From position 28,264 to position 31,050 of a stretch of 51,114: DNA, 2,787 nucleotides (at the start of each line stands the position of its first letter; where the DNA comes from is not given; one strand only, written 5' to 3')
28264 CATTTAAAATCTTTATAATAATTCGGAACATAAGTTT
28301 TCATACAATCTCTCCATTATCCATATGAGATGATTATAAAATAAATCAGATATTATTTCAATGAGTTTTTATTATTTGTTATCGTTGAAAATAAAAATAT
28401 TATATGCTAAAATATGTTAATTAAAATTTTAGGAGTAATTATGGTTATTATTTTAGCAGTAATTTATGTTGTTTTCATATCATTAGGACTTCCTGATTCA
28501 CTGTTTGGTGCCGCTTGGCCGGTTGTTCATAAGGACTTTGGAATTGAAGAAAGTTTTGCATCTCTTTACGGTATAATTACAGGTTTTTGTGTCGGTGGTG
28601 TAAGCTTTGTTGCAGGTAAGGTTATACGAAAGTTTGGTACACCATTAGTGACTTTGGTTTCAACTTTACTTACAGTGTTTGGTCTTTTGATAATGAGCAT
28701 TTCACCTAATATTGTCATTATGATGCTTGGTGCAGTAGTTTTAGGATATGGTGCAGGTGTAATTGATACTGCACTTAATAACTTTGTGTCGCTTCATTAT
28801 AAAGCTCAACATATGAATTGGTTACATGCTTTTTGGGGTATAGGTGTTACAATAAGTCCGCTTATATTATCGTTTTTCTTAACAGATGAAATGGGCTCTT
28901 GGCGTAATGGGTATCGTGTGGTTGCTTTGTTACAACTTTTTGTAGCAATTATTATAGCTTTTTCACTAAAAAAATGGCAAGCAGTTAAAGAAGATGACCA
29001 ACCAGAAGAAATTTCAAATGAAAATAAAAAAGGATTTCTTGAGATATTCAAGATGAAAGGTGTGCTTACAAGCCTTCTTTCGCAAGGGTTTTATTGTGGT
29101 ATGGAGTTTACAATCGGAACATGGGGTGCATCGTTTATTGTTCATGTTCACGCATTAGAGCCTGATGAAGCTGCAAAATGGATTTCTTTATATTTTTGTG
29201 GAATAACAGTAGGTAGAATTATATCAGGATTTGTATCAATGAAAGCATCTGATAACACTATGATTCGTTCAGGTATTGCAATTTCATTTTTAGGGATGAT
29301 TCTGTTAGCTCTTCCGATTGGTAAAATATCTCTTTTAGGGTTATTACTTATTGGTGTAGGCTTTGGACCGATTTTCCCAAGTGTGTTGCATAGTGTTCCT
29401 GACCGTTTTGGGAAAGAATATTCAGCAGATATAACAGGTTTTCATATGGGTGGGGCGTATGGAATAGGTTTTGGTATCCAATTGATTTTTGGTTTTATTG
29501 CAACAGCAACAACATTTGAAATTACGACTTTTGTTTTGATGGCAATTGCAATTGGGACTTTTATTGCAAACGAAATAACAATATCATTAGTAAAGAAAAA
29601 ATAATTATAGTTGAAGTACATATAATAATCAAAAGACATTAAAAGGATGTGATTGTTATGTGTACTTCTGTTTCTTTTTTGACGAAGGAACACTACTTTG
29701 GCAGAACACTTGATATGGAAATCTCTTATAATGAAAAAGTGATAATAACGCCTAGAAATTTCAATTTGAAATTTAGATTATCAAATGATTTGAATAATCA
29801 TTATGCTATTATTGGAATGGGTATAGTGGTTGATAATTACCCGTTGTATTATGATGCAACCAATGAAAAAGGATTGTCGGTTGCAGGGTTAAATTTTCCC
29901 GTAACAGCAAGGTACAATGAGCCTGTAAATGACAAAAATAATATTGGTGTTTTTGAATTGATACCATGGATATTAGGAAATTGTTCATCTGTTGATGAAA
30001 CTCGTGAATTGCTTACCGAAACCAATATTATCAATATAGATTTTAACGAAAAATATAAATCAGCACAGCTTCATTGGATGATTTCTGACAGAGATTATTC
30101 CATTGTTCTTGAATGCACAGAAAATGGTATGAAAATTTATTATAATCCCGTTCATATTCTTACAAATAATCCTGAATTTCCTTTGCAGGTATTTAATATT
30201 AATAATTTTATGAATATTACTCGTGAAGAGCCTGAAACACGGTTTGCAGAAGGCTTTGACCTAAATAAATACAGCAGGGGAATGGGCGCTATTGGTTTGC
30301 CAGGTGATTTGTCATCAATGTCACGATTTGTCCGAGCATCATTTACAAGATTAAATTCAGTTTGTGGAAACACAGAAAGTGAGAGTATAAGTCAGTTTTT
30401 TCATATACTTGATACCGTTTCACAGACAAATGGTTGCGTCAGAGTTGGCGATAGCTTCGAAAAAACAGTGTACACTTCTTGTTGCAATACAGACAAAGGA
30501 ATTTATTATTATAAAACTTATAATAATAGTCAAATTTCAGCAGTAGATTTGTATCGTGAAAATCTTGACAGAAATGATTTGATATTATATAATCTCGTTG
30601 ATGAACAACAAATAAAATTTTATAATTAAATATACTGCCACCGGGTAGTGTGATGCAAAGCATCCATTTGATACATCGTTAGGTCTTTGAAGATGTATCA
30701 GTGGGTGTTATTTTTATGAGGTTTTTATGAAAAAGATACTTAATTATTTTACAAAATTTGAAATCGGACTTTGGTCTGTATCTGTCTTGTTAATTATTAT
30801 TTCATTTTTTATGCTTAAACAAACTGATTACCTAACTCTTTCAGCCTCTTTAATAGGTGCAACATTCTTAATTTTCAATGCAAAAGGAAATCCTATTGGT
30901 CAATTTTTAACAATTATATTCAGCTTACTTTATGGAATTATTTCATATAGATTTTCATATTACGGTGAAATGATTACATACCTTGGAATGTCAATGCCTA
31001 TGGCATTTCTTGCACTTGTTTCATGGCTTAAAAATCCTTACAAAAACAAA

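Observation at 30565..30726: Perfect consensus promoter inside the hydrolase gene feeding a terminator-containing pnuC leader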

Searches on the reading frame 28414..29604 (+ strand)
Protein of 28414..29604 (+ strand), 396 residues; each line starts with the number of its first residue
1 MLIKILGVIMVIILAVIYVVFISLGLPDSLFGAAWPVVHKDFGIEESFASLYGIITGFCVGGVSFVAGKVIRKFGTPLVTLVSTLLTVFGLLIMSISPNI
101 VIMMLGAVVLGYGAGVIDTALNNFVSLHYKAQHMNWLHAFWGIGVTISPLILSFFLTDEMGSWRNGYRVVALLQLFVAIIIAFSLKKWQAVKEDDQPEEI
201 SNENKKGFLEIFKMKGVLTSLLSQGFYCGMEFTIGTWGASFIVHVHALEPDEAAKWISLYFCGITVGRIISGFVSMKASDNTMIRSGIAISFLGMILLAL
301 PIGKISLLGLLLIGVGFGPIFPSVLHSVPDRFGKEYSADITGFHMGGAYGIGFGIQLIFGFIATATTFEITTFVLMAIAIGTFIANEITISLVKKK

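Call 7: search_protein_families(library=pfam, proteins=[window:28414-29604:+])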
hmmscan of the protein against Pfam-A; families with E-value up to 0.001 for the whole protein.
window:28414-29604:+ (396 aa): 1 family
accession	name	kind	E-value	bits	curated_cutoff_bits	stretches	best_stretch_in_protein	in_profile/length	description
PF07690.21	MFS_1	-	3.4e-30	105.6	33.4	1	19-355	3-345/347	Major Facilitator Superfamily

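Call 8: search_protein_families(library=ncbifam, proteins=[window:28414-29604:+])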
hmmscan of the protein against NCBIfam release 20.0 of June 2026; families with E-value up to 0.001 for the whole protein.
window:28414-29604:+ (396 aa): 9 families
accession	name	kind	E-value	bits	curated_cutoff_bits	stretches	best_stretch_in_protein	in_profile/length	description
TIGR01272.1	gluP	subfamily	8.5e-09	35.4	202.55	1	103-378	13-302/310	glucose/galactose MFS transporter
TIGR00710.1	efflux_Bcr_CflA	subfamily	2.6e-07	30.4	200.9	1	11-328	7-325/385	Bcr/CflA family efflux MFS transporter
TIGR00711.1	efflux_EmrB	subfamily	1e-06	27.8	230.2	1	26-189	16-180/485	DHA2 family efflux MFS transporter permease subunit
NF049980.1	SfMCT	equivalog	1.4e-06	27.3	320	1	38-374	28-373/378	L-lactate MFS transporter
TIGR00890.1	2A0111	subfamily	4.7e-06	25.8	374.85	1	64-381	55-373/377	oxalate/formate antiport family MFS transporter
NF008314.0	PRK11102.1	equivalog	1.6e-05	24.4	303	1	9-394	10-392/396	Bcr/CflA family multidrug efflux MFS transporter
NF008654.0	PRK11652.1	equivalog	6.7e-05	21.9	479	1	19-364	15-361/397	multidrug efflux MFS transporter EmrD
TIGR00880.1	2_A_01_02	superfamily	0.00066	19.8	131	1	63-186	14-139/141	multidrug resistance protein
NF007256.0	PRK09705.1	subfamily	0.00083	18.5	312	0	31-354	28-340/393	cyanate transporter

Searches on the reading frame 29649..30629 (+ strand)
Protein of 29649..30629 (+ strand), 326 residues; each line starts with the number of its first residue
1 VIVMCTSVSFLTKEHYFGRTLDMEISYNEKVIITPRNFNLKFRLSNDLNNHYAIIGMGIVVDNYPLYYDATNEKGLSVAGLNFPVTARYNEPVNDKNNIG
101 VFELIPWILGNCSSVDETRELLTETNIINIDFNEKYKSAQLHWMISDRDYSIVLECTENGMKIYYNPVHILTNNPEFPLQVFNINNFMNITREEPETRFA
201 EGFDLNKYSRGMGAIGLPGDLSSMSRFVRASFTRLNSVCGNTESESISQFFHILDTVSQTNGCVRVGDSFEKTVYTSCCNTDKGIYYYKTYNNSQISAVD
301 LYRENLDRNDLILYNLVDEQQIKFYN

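Call 7: search_protein_families(library=pfam, proteins=[window:29649-30629:+])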
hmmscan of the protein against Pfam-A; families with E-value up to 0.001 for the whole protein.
window:29649-30629:+ (326 aa): 1 family
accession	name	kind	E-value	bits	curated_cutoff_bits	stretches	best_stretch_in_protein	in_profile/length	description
PF02275.23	CBAH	-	9.2e-104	347.9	20.4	1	5-314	1-316/316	Linear amide C-N hydrolases, choloylglycine hydrolase family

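Call 8: search_protein_families(library=ncbifam, proteins=[window:29649-30629:+])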
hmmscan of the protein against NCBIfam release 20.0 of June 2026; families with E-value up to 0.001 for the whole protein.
window:29649-30629:+ (326 aa): 3 families
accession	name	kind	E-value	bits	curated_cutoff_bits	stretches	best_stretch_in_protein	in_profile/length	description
NF038245.1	bile_salt_hydro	equivalog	1.9e-136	454.5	350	1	4-312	1-313/314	choloylglycine hydrolase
NF058572.1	PenVAmdYxeL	equivalog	2e-64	217.8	600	1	4-323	1-325/328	penicillin V amidase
NF040521.1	C45_proenzyme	subfamily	1.5e-08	34.4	85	1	5-193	90-253/313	C45 family autoproteolytic acyltransferase/hydrolase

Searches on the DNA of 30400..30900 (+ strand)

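Call 4: search_rna_families(source=window, start=30400, end=30900, threshold=evalue, max_evalue=10, show_alignments=5)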
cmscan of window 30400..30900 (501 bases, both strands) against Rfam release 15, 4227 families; matches with E-value up to 10: 4.
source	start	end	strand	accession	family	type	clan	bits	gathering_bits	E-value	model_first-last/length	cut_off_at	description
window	30502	30547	-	RF02350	psRNA6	Gene; sRNA;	-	17.4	60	0.0099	1-333/333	no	Nitrosomonas sRNA psRNA6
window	30767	30827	+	RF01226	snoZ5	Gene; snRNA; snoRNA; CD-box;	CL00045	15.9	60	6.1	45-111/113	no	Small nucleolar RNA Z5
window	30683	30737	+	RF00160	snoZ159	Gene; snRNA; snoRNA; CD-box;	CL00065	15.5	39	6.3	1-86/86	no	Small nucleolar RNA Z159/U59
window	30654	30754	+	RF01295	SCARNA7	Gene; snRNA; snoRNA; scaRNA;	-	8.8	65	5.2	1-330/330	no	Small Cajal body-specific RNA 7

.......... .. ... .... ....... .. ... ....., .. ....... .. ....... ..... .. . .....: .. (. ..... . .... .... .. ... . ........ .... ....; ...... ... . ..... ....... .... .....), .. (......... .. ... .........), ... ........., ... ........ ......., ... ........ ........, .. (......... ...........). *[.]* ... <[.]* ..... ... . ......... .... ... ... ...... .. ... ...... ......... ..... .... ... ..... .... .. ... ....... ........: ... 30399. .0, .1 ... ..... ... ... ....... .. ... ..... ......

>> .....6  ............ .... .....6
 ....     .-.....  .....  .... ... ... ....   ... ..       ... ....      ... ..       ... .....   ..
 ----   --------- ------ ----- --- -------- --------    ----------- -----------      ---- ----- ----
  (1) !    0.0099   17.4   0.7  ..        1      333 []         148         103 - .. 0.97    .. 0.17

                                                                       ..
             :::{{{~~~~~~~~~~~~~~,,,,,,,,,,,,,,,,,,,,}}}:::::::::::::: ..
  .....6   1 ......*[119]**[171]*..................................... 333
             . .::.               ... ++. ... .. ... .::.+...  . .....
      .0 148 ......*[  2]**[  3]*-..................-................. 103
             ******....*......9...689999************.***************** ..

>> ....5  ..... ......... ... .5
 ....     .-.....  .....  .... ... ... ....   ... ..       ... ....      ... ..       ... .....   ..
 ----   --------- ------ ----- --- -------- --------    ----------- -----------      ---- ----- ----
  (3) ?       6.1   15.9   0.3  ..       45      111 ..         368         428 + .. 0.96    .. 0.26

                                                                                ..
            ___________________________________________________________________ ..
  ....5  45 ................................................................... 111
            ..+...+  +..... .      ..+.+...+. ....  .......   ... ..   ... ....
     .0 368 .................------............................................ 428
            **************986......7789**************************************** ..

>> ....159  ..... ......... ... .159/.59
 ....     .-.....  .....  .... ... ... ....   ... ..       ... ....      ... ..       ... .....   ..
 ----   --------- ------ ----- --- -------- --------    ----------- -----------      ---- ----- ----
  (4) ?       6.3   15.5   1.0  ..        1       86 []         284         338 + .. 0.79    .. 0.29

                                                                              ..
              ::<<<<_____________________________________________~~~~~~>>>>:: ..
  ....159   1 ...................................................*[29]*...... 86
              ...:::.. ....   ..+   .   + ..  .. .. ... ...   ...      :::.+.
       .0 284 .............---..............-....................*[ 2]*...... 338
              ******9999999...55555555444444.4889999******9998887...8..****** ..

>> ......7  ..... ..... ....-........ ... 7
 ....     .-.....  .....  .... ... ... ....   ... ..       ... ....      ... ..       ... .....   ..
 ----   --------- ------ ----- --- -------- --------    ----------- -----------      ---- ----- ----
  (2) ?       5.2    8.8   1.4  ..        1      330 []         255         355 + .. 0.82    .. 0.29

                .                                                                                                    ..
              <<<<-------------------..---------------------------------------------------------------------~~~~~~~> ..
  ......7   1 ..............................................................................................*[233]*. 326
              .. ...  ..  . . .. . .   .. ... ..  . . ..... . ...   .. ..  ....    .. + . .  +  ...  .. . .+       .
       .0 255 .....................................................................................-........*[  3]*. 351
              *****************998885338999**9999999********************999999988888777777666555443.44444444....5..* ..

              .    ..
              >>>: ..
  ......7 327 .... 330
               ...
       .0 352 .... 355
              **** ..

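Call 24: build_rna_model(alignment_id=A2, structure=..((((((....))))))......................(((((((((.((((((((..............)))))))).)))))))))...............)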
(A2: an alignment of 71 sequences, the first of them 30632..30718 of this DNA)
Model R1 built from alignment A2 (71 sequences, 105 columns); structure: as given.
model positions 88; base pairs 22; branch points 1; effective number of sequences 1.81; information 0.648 bits per position. Calibrated on 0.2 Mb of random sequence (short: E-values are rough).
structure used (alignment columns):
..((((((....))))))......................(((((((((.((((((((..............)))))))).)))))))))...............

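Call 32: search_rna_families(source=window, start=30625, end=30730, threshold=evalue, max_evalue=10, show_alignments=3)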
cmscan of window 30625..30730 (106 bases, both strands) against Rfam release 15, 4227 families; matches with E-value up to 10: 0.
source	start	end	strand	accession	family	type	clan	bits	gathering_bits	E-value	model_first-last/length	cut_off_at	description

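Call 46: search_with_rna_model(model_id=R1, source=window, max_evalue=10, show_alignments=1)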
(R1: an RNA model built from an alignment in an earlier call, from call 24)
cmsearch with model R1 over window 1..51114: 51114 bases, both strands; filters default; matches with E-value up to 10: 4.
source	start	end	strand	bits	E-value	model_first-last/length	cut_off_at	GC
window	30632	30720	+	98.9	2.5e-22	1-88/88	no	0.4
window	20290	20371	+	22.1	0.0019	1-88/88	no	0.37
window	30648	30724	-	10.4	1.4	1-88/88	no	0.36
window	46047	46096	-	9.6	2.2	1-88/88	no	0.28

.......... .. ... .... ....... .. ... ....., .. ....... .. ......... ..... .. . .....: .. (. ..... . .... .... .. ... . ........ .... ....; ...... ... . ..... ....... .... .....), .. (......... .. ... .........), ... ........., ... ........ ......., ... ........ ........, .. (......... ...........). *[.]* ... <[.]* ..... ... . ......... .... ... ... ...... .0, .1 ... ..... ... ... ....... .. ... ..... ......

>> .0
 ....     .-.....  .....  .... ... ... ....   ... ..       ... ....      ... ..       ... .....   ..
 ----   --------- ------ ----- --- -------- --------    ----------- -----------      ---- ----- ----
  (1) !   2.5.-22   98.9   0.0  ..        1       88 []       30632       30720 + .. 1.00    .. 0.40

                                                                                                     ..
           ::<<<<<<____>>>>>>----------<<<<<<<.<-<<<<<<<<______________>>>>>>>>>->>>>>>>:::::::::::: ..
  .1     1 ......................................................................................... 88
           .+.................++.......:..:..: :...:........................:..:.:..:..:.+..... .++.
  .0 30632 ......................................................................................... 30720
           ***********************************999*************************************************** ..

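Call 63: search_with_rna_model(model_id=R1, sources=[L022, L050, L066, L079, L033], max_evalue=1, show_alignments=3)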
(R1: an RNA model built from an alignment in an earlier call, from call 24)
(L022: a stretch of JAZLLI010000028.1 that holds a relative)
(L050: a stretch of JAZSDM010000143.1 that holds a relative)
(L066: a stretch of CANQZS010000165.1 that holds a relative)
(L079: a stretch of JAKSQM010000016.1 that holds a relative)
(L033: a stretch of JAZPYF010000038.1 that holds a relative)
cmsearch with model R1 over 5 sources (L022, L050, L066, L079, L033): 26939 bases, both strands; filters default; matches with E-value up to 1: 2.
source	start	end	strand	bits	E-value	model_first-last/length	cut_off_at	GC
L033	1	61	+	64.6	3.5e-14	28-88/88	5'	0.41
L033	2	58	-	21.3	0.0016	20-76/88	no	0.4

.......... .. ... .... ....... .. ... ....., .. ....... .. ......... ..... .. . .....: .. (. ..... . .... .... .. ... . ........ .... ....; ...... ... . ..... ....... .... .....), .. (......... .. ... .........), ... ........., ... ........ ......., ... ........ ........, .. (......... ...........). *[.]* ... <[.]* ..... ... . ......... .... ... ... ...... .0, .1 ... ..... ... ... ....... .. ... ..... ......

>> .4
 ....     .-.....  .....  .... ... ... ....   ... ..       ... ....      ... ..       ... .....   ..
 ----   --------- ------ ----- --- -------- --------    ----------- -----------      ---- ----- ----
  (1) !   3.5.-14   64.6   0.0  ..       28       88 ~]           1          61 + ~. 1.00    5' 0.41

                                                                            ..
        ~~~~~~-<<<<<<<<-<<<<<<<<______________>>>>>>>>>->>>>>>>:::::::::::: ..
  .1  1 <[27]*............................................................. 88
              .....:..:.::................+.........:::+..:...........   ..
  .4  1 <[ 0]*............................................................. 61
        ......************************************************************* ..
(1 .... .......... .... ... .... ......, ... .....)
